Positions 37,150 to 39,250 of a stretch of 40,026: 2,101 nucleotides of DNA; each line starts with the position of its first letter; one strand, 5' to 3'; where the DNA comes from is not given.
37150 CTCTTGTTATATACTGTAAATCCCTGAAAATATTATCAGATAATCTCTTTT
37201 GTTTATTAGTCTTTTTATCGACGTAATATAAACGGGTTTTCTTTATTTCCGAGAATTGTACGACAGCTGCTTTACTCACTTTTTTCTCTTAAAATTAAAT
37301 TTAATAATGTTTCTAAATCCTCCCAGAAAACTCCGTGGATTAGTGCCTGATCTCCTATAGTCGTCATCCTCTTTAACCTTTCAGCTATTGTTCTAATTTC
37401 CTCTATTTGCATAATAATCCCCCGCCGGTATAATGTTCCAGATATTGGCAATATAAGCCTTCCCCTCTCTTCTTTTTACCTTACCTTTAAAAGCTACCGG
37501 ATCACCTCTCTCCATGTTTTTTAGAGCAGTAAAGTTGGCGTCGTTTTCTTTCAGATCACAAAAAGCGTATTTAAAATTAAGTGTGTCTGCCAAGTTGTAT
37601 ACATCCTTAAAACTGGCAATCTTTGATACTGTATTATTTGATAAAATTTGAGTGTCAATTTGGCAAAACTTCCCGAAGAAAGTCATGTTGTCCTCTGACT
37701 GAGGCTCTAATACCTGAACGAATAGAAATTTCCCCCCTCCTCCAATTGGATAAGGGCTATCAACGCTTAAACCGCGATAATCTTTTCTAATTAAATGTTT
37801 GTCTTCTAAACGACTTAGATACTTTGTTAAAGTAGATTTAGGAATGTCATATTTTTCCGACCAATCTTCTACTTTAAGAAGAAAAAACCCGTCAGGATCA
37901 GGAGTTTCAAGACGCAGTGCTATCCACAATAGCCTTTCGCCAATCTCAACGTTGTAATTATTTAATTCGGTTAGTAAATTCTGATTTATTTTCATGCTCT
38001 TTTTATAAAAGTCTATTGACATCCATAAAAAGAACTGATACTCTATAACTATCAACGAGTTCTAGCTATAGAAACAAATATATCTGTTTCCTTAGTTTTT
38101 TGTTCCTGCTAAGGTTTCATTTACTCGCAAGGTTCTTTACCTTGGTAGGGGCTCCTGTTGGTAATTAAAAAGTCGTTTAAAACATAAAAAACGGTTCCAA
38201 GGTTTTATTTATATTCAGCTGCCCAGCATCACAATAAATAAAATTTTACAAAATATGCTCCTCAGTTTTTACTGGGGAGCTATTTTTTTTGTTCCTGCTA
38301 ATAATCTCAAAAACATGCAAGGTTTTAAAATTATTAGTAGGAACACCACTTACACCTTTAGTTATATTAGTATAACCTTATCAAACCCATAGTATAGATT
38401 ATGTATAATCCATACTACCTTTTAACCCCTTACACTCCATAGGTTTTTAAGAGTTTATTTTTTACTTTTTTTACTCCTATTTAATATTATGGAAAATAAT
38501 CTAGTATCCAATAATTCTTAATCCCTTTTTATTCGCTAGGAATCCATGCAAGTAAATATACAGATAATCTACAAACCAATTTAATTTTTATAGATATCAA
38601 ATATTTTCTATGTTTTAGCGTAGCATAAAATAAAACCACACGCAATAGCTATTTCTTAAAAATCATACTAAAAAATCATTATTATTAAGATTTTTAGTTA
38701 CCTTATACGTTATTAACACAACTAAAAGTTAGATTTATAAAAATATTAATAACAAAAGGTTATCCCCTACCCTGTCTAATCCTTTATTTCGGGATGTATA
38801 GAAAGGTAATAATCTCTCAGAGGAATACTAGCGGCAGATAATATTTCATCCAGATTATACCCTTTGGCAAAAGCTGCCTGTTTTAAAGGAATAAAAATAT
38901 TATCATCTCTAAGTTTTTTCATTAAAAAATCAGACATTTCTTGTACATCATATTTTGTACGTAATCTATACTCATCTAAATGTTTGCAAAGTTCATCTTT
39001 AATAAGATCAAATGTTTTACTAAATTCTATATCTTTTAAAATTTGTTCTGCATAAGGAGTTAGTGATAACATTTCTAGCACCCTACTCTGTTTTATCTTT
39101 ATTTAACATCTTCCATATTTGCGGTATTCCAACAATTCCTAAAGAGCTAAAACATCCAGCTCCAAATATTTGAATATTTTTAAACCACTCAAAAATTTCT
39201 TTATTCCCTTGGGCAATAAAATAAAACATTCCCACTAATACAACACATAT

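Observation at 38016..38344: Plus-strand promoter, canonical terminator and twin covarying hairpins inside a minus-strand genome arm: candidate structured RNA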

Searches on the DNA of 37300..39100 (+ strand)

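Call 6: search_dna_similar(query=window:37300-39100:+, collection=phages, mode=distant, max_rows=30)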
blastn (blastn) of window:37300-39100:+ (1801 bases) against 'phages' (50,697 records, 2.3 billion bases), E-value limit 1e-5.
Records with a match: 1; places in all: 1; records where one place covers at least 80% of the query: 0.
Best place of each record, by identity: 60-80% 1.
By first word of the organism name: Megaira 1.
By host as written in the record: Candidatus Megaira polyxenophila 1.
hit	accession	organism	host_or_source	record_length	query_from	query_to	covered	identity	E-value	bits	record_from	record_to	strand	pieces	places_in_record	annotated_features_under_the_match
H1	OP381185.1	Megaira polyxenophila phage MAnkyphage_25.80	Candidatus Megaira polyxenophila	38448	1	873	48%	67.3%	4e-59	235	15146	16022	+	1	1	replication initiator protein | hypothetical protein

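Call 9: get_annotated_region(hit=H1, flank=4000)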
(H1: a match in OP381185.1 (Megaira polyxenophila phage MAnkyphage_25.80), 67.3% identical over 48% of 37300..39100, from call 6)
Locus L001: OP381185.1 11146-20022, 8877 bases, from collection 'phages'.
description: Megaira polyxenophila phage MAnkyphage_25.80, complete genome.
organism: Megaira polyxenophila phage MAnkyphage_25.80 (NCBI taxid 2981581)
taxonomy: Viruses; Duplodnaviria; Heunggongvirae; Uroviricota; Caudoviricetes
host: Candidatus Megaira polyxenophila; source: freshwater Cryptomonas sp. SAG 25.80; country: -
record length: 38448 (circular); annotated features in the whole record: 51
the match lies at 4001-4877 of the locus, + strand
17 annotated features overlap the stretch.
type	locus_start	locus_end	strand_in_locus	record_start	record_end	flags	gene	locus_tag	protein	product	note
CDS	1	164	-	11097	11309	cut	-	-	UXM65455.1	transcription factor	-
CDS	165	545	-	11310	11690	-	-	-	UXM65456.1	ANK_REP_REGION domain-containing protein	-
CDS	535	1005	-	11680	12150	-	-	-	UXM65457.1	DUF3685 domain-containing protein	-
CDS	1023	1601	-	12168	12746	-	-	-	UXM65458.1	hypothetical protein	-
CDS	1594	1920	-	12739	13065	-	-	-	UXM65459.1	hypothetical protein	-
CDS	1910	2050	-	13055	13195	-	-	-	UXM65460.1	hypothetical protein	-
CDS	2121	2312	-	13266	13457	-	-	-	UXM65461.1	ANK_REP_REGION domain-containing protein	-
CDS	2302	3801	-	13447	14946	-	-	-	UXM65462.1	hypothetical protein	-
CDS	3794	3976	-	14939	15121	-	-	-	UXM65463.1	hypothetical protein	-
CDS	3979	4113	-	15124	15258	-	-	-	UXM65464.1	hypothetical protein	-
CDS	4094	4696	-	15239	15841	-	-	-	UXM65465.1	replication initiator protein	-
CDS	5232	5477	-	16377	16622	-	-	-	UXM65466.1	CCDC90-like domain-containing protein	-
CDS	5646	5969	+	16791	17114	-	-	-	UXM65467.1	transcription regulator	-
CDS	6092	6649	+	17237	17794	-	-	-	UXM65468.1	hypothetical protein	-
CDS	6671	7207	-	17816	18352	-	-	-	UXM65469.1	hypothetical protein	-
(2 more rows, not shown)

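Call 38: search_rna_families(source=window, start=37950, end=38800, threshold=evalue, max_evalue=10, show_alignments=2)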
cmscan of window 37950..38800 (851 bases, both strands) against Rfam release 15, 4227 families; matches with E-value up to 10: 16.
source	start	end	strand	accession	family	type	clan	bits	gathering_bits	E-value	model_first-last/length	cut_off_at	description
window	38170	38289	+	RF00515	PyrR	Cis-reg;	-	31.3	54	0.03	1-115/115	no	PyrR binding site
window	38160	38295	+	RF00557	L10_leader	Cis-reg; leader;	-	25.7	44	0.059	1-138/138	no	Ribosomal protein L10 leader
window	38201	38288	+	RF00021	Spot_42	Gene; sRNA;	-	21.2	80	0.16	1-115/115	no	Spot 42 RNA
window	38211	38342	-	RF01241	SNORA81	Gene; snRNA; snoRNA; HACA-box;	-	20.2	45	0.32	1-179/179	no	Small nucleolar RNA SNORA81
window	38016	38085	+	RF02445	SpR14_sRNA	Gene; sRNA;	-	20.1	50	6.1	1-80/80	no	Streptococcus sRNA SpR14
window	38289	38346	-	RF04027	mir-1422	Gene; miRNA;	-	19.9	60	1.1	1-84/84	no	mir-1422 microRNA precursor family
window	38242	38348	+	RF02319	TtnuHACA12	Gene; snRNA; snoRNA; HACA-box;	-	18.9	80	6.9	1-131/131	no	Tetrahymena snoRNA TtnuHACA12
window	38290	38345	+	RF04265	mir-4650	Gene; miRNA;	-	17.7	80.7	1.2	21-77/97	no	mir-4650 microRNA precursor family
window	38228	38307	+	RF01180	snoR110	Gene; snRNA; snoRNA; HACA-box;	-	16.8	44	9.8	1-89/89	no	Small nucleolar RNA snoR110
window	38291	38342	-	RF03601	MIR7993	Gene; miRNA;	-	16.7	100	6.1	1-138/138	no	MIR7993 microRNA precursor family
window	37997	38032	-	RF03218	mir-3015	Gene; miRNA;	-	16.6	59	3.9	1-57/57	no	mir-3015 microRNA precursor family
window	38291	38344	+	RF04128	MIR8562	Gene; miRNA;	-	15.9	211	3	1-242/242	no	MIR8562 microRNA precursor family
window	38086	38109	-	RF00522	PreQ1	Cis-reg; riboswitch;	-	15.8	39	2.3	1-45/45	no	PreQ1 (pre queuosine) riboswitch aptamer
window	38289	38350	-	RF00727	bantam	Gene; miRNA;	CL00091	15.6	61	9.2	1-82/82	no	bantam microRNA precursor family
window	38180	38344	-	RF03159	RAGATH-7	Gene; sRNA;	-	13.4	111.8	2.7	1-208/208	no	RAGATH-7 RNA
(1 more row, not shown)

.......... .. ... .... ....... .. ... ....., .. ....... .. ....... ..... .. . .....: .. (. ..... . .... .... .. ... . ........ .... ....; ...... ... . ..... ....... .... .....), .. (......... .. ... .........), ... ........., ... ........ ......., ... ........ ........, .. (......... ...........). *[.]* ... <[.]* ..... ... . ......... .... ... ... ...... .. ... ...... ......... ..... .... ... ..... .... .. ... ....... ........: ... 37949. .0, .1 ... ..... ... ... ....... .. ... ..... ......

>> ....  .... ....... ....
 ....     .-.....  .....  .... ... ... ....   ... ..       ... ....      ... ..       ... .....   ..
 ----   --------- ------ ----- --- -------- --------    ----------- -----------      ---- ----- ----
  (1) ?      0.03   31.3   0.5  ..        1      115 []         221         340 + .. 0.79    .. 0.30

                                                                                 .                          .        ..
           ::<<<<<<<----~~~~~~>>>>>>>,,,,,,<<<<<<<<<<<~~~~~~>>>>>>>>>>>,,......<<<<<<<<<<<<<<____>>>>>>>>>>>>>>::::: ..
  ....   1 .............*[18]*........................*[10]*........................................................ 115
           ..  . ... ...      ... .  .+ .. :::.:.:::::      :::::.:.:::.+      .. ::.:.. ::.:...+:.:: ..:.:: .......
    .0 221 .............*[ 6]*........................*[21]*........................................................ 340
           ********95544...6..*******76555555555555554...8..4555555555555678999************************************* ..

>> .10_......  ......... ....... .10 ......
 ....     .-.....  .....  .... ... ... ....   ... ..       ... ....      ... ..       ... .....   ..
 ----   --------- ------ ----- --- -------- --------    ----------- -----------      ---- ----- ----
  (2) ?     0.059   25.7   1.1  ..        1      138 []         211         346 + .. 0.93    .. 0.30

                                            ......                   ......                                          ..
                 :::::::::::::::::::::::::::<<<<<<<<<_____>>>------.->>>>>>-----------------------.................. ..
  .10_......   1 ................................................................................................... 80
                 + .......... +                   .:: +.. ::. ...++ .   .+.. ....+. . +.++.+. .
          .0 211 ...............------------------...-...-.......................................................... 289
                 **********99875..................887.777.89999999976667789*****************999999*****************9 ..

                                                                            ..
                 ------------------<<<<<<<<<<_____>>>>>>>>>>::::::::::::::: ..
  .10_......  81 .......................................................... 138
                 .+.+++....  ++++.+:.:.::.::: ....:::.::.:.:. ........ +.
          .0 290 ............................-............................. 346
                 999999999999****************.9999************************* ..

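Call 73: build_rna_model(alignment_id=A2, structure=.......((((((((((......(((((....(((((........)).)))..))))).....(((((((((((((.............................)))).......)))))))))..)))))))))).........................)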
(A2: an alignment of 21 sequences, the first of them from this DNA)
Model R1 built from alignment A2 (21 sequences, 162 columns); structure: as given.
model positions 138; base pairs 32; branch points 1; effective number of sequences 2.2; information 0.59 bits per position. Calibrated on 0.2 Mb of random sequence (short: E-values are rough).
structure used (alignment columns):
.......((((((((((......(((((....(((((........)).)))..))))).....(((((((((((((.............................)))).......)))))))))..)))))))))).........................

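Call 74: search_with_rna_model(model_id=R1, sources=[window, L113, L023, L064, L065, L066, L069, L070, L072, L074, L077, L078, L079, L080, L083, L085, L086, L087, L090, L092, L094, L095, L096, L098, L101, L110, L118, L121, L131, L134, L136, L140, L144, L163, L168, L171], max_evalue=1, make_alignment=true)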
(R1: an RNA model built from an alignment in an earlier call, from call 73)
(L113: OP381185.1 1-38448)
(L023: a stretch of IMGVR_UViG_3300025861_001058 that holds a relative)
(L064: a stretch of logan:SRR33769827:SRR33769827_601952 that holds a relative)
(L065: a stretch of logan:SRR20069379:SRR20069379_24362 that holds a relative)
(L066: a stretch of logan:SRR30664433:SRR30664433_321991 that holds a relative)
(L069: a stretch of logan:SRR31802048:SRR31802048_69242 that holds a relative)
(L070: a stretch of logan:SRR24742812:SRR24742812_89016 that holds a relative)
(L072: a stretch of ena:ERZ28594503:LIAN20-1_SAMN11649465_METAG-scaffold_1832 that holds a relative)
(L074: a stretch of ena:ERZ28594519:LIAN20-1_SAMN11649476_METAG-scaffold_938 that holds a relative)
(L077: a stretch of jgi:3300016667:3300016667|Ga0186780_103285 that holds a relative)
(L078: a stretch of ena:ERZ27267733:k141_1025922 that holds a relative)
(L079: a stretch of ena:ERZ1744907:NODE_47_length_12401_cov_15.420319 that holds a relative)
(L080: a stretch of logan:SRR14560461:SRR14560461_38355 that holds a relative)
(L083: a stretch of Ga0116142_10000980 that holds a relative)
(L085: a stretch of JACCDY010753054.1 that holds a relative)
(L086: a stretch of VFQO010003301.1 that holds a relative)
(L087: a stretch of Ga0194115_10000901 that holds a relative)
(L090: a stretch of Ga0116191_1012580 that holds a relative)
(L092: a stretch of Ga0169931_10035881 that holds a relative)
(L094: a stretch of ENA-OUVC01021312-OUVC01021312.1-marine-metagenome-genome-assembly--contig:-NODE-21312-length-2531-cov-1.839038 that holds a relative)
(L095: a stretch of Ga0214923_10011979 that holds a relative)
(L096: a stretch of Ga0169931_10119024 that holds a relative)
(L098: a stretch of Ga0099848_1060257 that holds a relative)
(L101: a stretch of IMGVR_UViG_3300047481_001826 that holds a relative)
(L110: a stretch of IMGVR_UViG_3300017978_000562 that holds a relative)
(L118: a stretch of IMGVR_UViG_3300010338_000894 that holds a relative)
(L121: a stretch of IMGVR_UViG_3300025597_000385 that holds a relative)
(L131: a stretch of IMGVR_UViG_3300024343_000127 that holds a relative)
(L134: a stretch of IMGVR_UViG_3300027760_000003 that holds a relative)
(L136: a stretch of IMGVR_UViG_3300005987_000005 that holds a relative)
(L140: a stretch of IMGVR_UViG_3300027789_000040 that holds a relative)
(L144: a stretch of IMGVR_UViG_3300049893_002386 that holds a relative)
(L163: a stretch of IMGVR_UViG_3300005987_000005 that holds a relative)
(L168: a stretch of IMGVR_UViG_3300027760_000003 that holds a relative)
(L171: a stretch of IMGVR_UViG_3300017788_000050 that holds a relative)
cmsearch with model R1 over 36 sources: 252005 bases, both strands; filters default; matches with E-value up to 1: 41.
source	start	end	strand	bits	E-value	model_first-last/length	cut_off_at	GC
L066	2812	2949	-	149.7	7.8e-32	1-138/138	no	0.38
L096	680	816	-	148.9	1.2e-31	1-138/138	no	0.35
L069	183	321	-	145.1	9.1e-31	1-138/138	no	0.4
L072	2811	2949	-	145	9.9e-31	1-138/138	no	0.36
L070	2140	2278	-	144.9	1e-30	1-138/138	no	0.4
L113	15900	16037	+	134.8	2.3e-28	1-138/138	no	0.38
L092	2006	2143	+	134.4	2.9e-28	1-138/138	no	0.39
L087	1165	1302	-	134.3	3.1e-28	1-138/138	no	0.4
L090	3390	3527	-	131.1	1.7e-27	1-138/138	no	0.4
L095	1491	1629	-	127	1.5e-26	1-138/138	no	0.42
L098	270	404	+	123.2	1.2e-25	1-138/138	no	0.39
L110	2965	3100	-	123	1.3e-25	1-138/138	no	0.41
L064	107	244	-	122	2.2e-25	1-138/138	no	0.41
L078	1340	1476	-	120.3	5.6e-25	1-138/138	no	0.38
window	38049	38185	+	117.8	2.1e-24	1-138/138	no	0.35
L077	1574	1710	-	117.8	2.1e-24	1-138/138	no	0.35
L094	532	667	+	117.8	2.1e-24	1-138/138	no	0.34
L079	2812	2947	-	116.5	4.3e-24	1-138/138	no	0.36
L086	317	451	-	116.1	5.2e-24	1-138/138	no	0.37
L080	366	501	-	115.9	5.7e-24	1-138/138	no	0.38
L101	7670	7804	+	115.4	7.5e-24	1-138/138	no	0.35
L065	2811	2948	-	111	8.1e-23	1-138/138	no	0.36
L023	6649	6785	-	107.7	4.7e-22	1-138/138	no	0.39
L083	447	583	+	107.7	4.7e-22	1-138/138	no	0.39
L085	2882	3016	-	101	1.7e-20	1-138/138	no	0.36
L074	2815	2947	-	73.1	5.4e-14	1-138/138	no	0.34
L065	2609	2749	-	42.2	8.5e-07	1-138/138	no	0.3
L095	1225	1367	-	33.4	9.6e-05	1-138/138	no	0.29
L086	126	268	-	32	0.00021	1-138/138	no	0.31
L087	938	1060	-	31.9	0.00022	1-138/138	no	0.31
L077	1413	1515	-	28.1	0.0017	11-107/138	no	0.27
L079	2651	2753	-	28.1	0.0017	11-107/138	no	0.27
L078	1173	1275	-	26.2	0.0046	11-107/138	no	0.29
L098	494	595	+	26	0.005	11-107/138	no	0.28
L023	6457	6556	-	25.4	0.0072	12-106/138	no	0.3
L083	676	775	+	25.4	0.0072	12-106/138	no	0.3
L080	210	305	-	23.6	0.018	17-106/138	no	0.29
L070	1919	2047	-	20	0.13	1-138/138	no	0.29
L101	7926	8077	-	17.7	0.44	1-138/138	no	0.29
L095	1213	1337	+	17.7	0.45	1-138/138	no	0.3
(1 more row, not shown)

Alignment A4: 41 matches aligned to the model, 212 columns, each read 5' to 3' on its own strand. Consensus structure (alignment columns), stored with it:
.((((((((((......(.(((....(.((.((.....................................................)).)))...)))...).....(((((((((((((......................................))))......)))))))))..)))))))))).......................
